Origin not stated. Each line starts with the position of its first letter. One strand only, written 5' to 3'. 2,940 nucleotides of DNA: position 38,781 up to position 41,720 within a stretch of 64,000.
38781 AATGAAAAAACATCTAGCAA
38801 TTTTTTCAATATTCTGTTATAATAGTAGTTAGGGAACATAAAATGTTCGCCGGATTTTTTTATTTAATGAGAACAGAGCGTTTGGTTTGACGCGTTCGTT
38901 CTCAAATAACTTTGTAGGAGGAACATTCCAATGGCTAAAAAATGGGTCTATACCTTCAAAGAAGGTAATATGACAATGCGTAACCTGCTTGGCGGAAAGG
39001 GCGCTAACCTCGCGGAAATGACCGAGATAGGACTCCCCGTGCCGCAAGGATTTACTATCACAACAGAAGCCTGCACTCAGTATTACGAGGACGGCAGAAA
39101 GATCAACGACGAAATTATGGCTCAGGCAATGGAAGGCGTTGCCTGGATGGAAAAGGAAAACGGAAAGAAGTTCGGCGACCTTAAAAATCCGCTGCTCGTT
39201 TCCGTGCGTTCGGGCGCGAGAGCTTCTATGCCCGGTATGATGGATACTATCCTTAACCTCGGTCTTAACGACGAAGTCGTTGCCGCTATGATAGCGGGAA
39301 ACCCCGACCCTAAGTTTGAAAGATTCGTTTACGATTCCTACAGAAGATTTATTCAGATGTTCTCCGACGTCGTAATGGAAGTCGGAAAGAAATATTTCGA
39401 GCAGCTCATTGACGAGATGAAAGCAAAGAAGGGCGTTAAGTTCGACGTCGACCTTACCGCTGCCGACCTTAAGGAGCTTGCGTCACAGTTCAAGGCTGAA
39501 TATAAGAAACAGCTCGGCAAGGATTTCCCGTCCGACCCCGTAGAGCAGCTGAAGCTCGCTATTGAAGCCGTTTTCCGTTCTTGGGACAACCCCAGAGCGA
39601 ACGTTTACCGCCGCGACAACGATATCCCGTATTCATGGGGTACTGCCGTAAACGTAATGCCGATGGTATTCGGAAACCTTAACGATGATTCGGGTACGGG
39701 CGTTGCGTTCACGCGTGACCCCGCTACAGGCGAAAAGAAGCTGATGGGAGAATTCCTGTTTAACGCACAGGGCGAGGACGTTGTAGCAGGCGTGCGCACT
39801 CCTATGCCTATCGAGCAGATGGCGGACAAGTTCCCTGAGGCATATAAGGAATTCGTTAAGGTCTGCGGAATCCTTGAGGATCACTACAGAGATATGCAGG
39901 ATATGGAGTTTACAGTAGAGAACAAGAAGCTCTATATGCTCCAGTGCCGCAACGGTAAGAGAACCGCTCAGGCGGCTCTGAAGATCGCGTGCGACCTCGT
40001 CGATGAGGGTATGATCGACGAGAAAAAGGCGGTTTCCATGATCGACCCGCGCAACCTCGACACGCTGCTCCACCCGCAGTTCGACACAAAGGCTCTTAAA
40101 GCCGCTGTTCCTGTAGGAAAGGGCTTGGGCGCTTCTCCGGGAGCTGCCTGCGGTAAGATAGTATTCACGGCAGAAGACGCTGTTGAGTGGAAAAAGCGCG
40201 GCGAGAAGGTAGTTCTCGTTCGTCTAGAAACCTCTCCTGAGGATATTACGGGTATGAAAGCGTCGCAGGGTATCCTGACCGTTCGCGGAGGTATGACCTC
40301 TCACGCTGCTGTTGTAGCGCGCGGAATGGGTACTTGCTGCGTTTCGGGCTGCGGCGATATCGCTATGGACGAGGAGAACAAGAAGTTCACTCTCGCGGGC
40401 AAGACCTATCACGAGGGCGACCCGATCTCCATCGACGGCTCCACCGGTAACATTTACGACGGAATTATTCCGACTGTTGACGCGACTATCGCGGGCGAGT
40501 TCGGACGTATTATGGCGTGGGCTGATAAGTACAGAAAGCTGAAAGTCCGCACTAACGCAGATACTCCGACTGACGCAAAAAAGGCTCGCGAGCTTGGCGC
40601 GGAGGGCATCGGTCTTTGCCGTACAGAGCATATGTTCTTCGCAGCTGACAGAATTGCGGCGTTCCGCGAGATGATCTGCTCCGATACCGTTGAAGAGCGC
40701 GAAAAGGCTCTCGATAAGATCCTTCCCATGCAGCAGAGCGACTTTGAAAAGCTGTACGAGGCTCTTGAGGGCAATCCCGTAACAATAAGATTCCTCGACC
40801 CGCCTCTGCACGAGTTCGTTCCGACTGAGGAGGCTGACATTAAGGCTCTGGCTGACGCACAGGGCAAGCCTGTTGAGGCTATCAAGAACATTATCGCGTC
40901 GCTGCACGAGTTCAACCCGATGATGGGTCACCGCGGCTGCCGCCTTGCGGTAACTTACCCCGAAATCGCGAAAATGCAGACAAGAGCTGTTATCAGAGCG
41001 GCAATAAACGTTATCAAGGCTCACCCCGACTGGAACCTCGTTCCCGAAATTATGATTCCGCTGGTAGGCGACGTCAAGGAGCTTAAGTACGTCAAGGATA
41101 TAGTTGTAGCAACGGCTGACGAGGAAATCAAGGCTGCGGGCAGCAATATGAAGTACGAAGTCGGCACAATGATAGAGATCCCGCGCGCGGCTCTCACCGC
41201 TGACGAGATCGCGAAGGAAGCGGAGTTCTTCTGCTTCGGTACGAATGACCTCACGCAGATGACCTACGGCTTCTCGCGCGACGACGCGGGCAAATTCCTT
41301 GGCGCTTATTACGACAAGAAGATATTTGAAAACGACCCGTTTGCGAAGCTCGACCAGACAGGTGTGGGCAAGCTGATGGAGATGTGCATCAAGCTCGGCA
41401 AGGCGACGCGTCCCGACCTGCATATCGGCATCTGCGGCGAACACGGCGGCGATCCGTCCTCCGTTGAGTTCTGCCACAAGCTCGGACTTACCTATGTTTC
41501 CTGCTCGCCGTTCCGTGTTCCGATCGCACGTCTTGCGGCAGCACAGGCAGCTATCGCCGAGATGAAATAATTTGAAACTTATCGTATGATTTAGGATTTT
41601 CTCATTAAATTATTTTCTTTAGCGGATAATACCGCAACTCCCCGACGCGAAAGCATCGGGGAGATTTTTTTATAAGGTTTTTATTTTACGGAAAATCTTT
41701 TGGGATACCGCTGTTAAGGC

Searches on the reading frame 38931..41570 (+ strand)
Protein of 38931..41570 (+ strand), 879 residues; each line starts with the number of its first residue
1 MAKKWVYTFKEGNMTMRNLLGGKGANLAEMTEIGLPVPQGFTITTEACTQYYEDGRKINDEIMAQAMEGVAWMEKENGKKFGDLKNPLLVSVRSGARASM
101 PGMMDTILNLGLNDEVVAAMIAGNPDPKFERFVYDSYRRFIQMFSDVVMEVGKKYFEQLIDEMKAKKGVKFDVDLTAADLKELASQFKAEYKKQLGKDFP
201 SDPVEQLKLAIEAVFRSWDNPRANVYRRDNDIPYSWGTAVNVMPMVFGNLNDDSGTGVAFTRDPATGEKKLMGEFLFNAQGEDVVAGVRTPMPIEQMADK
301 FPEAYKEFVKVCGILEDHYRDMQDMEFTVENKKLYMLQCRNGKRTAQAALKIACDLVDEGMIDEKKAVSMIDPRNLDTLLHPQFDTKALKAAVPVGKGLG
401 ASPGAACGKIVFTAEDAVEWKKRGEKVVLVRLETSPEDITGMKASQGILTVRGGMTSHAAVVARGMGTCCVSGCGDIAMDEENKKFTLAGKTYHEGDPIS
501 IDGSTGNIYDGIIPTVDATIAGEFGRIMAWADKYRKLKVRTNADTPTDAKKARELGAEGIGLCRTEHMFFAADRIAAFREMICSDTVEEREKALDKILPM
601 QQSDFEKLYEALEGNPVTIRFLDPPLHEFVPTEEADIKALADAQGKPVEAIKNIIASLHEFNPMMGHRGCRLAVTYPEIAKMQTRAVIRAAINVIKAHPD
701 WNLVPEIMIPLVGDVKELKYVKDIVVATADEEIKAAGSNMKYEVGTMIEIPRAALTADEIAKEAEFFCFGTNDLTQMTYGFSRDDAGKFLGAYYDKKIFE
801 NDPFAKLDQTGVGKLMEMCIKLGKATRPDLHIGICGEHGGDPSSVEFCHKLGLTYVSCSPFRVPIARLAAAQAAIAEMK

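Call 107: list_cluster_members(proteins=[window:38931-41570:+, window:42332-44050:+])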
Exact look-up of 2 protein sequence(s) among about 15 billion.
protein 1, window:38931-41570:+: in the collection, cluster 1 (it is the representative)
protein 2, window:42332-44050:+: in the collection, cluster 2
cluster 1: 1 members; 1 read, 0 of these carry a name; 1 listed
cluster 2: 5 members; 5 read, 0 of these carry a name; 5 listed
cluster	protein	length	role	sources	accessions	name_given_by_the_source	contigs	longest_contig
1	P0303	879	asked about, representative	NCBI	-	-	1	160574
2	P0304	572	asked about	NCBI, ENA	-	-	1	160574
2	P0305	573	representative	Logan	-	-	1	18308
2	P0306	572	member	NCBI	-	-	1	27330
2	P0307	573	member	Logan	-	-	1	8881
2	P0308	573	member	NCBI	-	-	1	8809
